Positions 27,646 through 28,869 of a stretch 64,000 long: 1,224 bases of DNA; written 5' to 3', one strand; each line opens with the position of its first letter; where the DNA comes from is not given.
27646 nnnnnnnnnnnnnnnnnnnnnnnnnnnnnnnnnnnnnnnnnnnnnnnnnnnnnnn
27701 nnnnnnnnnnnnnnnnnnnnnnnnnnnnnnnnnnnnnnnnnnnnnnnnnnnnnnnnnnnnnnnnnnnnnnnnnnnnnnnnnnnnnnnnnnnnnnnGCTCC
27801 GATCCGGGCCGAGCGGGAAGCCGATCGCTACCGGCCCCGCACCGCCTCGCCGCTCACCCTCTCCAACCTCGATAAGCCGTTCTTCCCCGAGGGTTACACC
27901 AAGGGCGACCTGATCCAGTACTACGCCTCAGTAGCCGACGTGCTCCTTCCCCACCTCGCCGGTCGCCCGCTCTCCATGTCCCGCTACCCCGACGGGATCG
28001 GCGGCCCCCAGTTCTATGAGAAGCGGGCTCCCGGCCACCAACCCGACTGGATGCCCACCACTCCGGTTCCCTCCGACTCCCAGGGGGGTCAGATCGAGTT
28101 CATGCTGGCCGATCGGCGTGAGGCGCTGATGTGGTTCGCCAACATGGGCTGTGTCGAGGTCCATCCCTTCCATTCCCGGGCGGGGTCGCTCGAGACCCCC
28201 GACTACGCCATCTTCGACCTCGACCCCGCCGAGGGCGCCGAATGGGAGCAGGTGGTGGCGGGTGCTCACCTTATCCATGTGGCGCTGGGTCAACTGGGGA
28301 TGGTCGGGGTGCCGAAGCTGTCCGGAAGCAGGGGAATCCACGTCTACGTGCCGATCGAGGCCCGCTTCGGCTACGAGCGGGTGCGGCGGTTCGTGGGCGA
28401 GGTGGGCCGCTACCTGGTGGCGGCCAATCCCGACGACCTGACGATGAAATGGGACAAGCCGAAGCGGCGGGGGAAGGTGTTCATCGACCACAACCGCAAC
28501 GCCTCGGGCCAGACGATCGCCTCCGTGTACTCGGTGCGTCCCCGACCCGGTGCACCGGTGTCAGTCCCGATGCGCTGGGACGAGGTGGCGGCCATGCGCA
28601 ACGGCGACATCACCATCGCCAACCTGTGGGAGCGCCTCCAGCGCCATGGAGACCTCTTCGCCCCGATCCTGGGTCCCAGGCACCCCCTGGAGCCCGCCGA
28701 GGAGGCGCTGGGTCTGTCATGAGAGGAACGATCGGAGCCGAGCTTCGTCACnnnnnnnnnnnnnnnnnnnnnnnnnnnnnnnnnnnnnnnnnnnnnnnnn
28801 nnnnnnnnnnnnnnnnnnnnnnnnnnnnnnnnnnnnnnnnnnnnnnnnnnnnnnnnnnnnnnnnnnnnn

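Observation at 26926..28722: Single-ORF fusion of an Nfo (Endonuclease IV) domain to a LigD-type NHEJ primase-polymerase domain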

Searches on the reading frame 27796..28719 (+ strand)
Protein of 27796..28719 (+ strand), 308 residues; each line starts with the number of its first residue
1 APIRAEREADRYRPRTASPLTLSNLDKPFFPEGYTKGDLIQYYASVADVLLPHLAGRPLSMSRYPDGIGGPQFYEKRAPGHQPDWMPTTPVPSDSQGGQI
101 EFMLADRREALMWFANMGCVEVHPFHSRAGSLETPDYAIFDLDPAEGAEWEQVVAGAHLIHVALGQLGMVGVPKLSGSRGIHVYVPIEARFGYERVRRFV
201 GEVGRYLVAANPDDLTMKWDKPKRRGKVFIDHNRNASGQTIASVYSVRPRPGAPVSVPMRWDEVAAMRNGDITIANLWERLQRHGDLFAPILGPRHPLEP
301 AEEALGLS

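Call 7: search_solved_structures(query=window:27796-28719:+, max_evalue=0.001, show_alignments=0)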
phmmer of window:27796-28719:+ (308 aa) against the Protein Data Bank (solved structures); distinct sequences matched with E-value up to 0.001: 5.
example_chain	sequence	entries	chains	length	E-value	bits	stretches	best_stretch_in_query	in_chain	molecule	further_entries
5dmu_A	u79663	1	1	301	5.2e-54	187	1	20-289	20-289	NHEJ Polymerase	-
5op0_B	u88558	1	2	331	3.6e-51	177.6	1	22-300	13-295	DNA polymerase LigD, polymerase domain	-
6sa0_A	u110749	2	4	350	4e-51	177.5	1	22-300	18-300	DNA polymerase LigD, polymerase domain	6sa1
2iru_A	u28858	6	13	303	3e-42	148.3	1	19-289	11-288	Putative DNA ligase-like protein Rv0938/MT0965 | DNA ligase-like protein Rv0938/MT0965 | Putative DNA ligase-like protein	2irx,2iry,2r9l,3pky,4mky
2fao_A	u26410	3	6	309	1.2e-39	139.8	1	35-283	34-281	probable ATP-dependent DNA ligase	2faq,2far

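Call 32: search_dna_similar(query=window:27796-28719:+, collection=plasmids, mode=protein, max_rows=25)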
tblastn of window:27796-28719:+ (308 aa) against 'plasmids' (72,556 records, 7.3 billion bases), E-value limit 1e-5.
Records with a match: 624; places in all: 758; records where one place covers at least 80% of the query: 503.
Best place of each record, by identity: <60% 624.
By first word of the organism name: Rhizobium 230; Sinorhizobium 123; Agrobacterium 50; Paracoccus 22; Ensifer 20; Cupriavidus 16; Burkholderia 15; Shinella 12; Paraburkholderia 11; Sphingobium 10; and 48 more.
By predicted mobility (MOB-suite, as given by PLSDB): non-mobilizable 293; conjugative 215; mobilizable 116.
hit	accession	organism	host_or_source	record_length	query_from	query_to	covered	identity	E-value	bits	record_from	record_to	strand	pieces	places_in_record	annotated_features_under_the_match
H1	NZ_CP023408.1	Streptomyces fungicidicus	Pig,cell culture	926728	20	303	92%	42.3%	6e-53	193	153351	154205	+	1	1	ligD: non-homologous end-joining DNA ligase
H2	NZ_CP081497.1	Streptomyces sp. BHT-5-2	whole organism,plant soil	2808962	22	289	87%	43.1%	9e-54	195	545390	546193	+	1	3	none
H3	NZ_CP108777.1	Embleya sp. NBC_00896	-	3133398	20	303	92%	40.4%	2e-54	197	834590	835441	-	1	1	none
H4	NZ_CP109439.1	Streptomyces sp. NBC_01483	-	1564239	20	305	93%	39.5%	5e-51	187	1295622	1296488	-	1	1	none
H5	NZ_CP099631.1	Dyadobacter chenhuakuii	single cell,soil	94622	7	293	93%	38.1%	2e-59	211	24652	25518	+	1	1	ligD: DNA ligase D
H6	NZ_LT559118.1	Nonomuraea gerenzanensis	-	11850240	20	300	91%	37.6%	2e-46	174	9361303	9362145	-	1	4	none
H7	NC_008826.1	Methylibium petroleiphilum PM1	-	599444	13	308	96%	35.1%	8e-43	164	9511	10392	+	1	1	ligD: DNA ligase D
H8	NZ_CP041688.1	Chryseobacterium sp. SNU WT5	Rainbow trout,Whole genome ...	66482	20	293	89%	37.5%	2e-59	211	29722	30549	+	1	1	ligD: DNA ligase D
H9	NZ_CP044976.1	Hydrogenophaga sp. PBL-H3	-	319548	17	306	94%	35.5%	7e-40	155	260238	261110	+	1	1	ligD: DNA ligase D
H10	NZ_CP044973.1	Hydrogenophaga sp. PBL-H3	-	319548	17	306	94%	35.5%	7e-40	155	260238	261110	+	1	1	ligD: DNA ligase D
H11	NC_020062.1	Rhizobium tropici CIAT 899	Phaseolus vulgaris root nodule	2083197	4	304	98%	34.1%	2e-39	154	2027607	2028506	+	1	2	record has no annotation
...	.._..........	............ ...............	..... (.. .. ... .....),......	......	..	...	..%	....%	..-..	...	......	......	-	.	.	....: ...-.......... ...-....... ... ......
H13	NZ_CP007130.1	Gemmatirosa kalamazoonensis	-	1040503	20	285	86%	38.4%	4e-50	185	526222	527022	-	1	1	record has no annotation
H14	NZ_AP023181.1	Paraburkholderia sp. PGU19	Physopelta gutta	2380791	7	270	86%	38.7%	2e-43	166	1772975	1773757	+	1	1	none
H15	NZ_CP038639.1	Cupriavidus oxalaticus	whole organism,sewage sludge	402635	3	271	87%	37.8%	2e-46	174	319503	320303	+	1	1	ligD: DNA ligase D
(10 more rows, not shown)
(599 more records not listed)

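Call 33: get_annotated_region(hit=H12, flank=6000)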
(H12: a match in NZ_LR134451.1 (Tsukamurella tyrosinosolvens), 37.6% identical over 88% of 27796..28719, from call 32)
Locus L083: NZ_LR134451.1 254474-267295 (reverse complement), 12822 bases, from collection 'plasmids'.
description: Tsukamurella tyrosinosolvens strain NCTC13231 plasmid 9, complete sequence
organism: Tsukamurella tyrosinosolvens (NCBI taxid 57704)
taxonomy: Bacteria; Actinomycetota; Actinomycetes; Mycobacteriales; Tsukamurellaceae; Tsukamurella; Tsukamurella tyrosinosolvens
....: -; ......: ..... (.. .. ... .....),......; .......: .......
typing (MOB-suite, as given by PLSDB): non-mobilizable
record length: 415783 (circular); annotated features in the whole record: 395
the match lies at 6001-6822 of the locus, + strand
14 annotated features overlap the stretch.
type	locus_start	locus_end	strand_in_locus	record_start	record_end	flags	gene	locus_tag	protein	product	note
CDS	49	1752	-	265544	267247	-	ctaD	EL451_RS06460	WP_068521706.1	cytochrome c oxidase subunit I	-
CDS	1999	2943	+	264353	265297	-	-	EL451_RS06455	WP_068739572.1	hypothetical protein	-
CDS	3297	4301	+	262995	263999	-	-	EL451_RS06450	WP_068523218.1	diiron oxygenase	-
CDS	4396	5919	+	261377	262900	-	-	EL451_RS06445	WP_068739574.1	FAD-dependent oxidoreductase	-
CDS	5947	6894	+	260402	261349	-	ligD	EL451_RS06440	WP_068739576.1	non-homologous end-joining DNA ligase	-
CDS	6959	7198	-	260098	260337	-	-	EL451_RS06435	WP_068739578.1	DUF1272 domain-containing protein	-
CDS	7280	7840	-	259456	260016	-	-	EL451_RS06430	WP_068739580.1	hypothetical protein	-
CDS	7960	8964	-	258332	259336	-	nrdF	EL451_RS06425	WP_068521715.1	class 1b ribonucleoside-diphosphate reductase subunit beta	GO:0009265 - 2'-deoxyribonucleotide biosynthetic process [Evidence IEA]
CDS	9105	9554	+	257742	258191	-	-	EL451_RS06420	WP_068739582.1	SRPBCC family protein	-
CDS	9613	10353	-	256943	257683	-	-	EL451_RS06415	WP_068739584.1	maleylpyruvate isomerase family mycothiol-dependent enzyme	-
CDS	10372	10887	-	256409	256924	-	-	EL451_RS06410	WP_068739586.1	TrmH family RNA methyltransferase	GO:0006396 - RNA processing [Evidence IEA]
CDS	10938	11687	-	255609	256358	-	-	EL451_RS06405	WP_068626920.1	maleylpyruvate isomerase family mycothiol-dependent enzyme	-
CDS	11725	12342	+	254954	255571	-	-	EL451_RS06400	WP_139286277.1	LON peptidase substrate-binding domain-containing protein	-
CDS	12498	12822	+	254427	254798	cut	-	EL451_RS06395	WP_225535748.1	nitroreductase family deazaflavin-dependent oxidoreductase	-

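Call 34: get_annotated_region(hit=H1, flank=6000)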
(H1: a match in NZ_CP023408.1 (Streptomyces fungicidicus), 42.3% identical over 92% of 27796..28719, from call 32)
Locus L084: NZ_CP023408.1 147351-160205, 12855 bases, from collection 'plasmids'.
description: Streptomyces fungicidicus strain TXX3120 plasmid p1, complete sequence
organism: Streptomyces fungicidicus (NCBI taxid 68203)
taxonomy: Bacteria; Actinomycetota; Actinomycetes; Kitasatosporales; Streptomycetaceae; Streptomyces; Streptomyces fungicidicus
host: -; source: Pig,cell culture; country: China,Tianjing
typing (MOB-suite, as given by PLSDB): non-mobilizable
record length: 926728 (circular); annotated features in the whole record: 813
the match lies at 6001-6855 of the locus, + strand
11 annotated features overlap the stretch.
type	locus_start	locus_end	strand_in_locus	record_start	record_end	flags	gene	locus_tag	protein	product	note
CDS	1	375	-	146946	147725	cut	pcaH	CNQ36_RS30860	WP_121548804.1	protocatechuate 3,4-dioxygenase subunit beta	GO:0046278 - 3,4-dihydroxybenzoate metabolic process [Evidence IEA]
CDS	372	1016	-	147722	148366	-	-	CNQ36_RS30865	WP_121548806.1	CoA transferase subunit B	-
CDS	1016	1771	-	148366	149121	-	-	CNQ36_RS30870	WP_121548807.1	CoA transferase subunit A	-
CDS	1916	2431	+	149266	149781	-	-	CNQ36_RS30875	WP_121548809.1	MarR family transcriptional regulator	GO:0006355 - regulation of DNA-templated transcription [Evidence IEA]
CDS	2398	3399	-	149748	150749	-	-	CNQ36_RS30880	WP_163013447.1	DUF3048 domain-containing protein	-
CDS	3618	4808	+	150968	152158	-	-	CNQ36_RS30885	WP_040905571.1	zinc-dependent alcohol dehydrogenase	-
CDS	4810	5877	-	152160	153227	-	-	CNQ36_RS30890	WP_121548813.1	ATP-dependent DNA ligase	GO:0006310 - DNA recombination [Evidence IEA]; GO:0006281 - DNA repair [Evidence IEA]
CDS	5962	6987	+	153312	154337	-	ligD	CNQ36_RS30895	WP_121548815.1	non-homologous end-joining DNA ligase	-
CDS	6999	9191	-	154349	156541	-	-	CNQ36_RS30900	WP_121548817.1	family 16 glycoside hydrolase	-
CDS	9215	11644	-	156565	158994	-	-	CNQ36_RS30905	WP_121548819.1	ThuA domain-containing protein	-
CDS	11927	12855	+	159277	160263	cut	-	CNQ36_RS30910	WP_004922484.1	multicopper oxidase domain-containing protein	-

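Call 37: get_annotated_region(hit=H7, flank=5000)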
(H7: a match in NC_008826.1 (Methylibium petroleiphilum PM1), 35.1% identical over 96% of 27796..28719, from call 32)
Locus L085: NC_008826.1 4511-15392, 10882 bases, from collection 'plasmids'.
description: Methylibium petroleiphilum PM1 plasmid RPME01, complete sequence
organism: Methylibium petroleiphilum PM1 (NCBI taxid 420662)
taxonomy: Bacteria; Pseudomonadota; Betaproteobacteria; Burkholderiales; Sphaerotilaceae; Methylibium; Methylibium petroleiphilum; Methylibium petroleiphilum PM1
host: -; source: -; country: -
typing (MOB-suite, as given by PLSDB): conjugative; relaxase MOBP; mating-pair formation MPF_F
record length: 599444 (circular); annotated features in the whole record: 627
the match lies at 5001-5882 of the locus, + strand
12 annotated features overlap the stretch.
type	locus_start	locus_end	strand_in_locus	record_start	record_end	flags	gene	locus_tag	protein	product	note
CDS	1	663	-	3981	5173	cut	-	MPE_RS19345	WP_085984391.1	IS3-like element ISMpe1 family transposase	-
CDS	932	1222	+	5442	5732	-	-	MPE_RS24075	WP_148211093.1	hypothetical protein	-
CDS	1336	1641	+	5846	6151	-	-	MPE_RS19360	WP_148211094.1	hypothetical protein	-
CDS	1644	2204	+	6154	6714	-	-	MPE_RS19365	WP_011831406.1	hypothetical protein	-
CDS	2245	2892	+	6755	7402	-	-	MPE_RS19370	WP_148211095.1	hypothetical protein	-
CDS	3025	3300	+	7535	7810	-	-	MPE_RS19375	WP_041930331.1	hypothetical protein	-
CDS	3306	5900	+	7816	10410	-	ligD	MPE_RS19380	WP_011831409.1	DNA ligase D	GO:0006303 - double-strand break repair via nonhomologous end joining [Evidence IEA]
CDS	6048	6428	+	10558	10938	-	-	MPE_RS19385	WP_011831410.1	DUF6697 family protein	-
CDS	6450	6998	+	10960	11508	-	-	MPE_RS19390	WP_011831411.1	hypothetical protein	-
CDS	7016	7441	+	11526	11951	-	-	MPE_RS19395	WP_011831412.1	hypothetical protein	-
CDS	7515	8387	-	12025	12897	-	-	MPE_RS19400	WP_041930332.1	hypothetical protein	-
CDS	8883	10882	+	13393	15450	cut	-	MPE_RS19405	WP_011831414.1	M13 family metallopeptidase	-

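Call 38: get_annotated_region(hit=H15, flank=5000)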
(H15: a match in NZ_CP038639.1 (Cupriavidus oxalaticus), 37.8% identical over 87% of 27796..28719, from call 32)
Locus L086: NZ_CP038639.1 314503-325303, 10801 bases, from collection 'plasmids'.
description: Cupriavidus oxalaticus strain X32 plasmid unnamed4, complete sequence
organism: Cupriavidus oxalaticus (NCBI taxid 96344)
taxonomy: Bacteria; Pseudomonadota; Betaproteobacteria; Burkholderiales; Burkholderiaceae; Cupriavidus; Cupriavidus oxalaticus
host: -; source: whole organism,sewage sludge; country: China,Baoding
typing (MOB-suite, as given by PLSDB): conjugative; relaxase MOBH; mating-pair formation MPF_T
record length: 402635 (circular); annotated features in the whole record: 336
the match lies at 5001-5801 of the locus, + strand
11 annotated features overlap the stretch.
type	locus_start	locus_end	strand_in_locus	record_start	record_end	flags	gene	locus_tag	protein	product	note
CDS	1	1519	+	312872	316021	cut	-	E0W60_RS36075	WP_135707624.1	error-prone DNA polymerase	-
CDS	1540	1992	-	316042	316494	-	-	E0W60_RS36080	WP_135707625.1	zinc-finger-containing protein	-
CDS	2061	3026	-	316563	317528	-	-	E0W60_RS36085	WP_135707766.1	SOS response-associated peptidase family protein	GO:0006974 - DNA damage response [Evidence IEA]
CDS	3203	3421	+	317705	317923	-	-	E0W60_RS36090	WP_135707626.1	DUF2188 domain-containing protein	-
CDS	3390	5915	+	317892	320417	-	ligD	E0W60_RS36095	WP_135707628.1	DNA ligase D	GO:0006303 - double-strand break repair via nonhomologous end joining [Evidence IEA]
CDS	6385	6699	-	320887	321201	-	-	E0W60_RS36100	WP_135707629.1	H-NS histone family protein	-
CDS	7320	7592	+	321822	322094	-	-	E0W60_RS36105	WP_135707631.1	XRE family transcriptional regulator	-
CDS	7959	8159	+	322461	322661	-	-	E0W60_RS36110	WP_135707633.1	hypothetical protein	-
CDS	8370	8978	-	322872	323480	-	-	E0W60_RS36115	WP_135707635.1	3'-5' exonuclease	-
CDS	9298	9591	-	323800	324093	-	-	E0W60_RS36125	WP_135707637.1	hypothetical protein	-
CDS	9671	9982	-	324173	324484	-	-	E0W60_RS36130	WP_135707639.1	H-NS histone family protein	-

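Call 39: get_annotated_region(hit=H5, flank=5000)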
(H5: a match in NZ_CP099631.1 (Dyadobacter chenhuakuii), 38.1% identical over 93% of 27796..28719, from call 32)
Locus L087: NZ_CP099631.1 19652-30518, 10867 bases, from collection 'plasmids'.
description: Dyadobacter chenhuakuii strain CY22 plasmid unnamed, complete sequence
organism: Dyadobacter chenhuakuii (NCBI taxid 2909339)
taxonomy: Bacteria; Bacteroidota; Cytophagia; Cytophagales; Spirosomataceae; Dyadobacter; Dyadobacter chenhuakuii
host: -; source: single cell,soil; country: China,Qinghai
typing (MOB-suite, as given by PLSDB): non-mobilizable
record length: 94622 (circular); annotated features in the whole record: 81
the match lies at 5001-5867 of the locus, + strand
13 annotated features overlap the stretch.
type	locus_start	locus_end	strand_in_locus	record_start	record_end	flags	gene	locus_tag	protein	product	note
CDS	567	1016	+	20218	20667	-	-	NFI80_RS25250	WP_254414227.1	hypothetical protein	-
CDS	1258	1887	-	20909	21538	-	-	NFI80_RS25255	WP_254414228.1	hypothetical protein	-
CDS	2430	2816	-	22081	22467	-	-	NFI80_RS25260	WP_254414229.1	hypothetical protein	-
CDS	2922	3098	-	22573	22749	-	-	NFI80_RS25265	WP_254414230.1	DUF3606 domain-containing protein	-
CDS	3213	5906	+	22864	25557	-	ligD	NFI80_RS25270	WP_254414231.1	DNA ligase D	GO:0006303 - double-strand break repair via nonhomologous end joining [Evidence IEA]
CDS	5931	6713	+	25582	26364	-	xth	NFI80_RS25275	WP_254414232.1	exodeoxyribonuclease III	GO:0006281 - DNA repair [Evidence IEA]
CDS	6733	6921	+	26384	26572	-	-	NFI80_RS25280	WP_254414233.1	DUF2188 domain-containing protein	-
CDS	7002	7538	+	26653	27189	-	-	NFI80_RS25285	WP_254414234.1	hypothetical protein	-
CDS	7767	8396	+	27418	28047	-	-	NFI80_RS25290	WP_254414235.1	hypothetical protein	-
CDS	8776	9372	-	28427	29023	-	-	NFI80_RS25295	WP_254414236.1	hypothetical protein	-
CDS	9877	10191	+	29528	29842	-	-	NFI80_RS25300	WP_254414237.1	hypothetical protein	-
CDS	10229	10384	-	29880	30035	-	-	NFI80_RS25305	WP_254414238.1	hypothetical protein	-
CDS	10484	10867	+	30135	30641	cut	-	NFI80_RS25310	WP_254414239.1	hypothetical protein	-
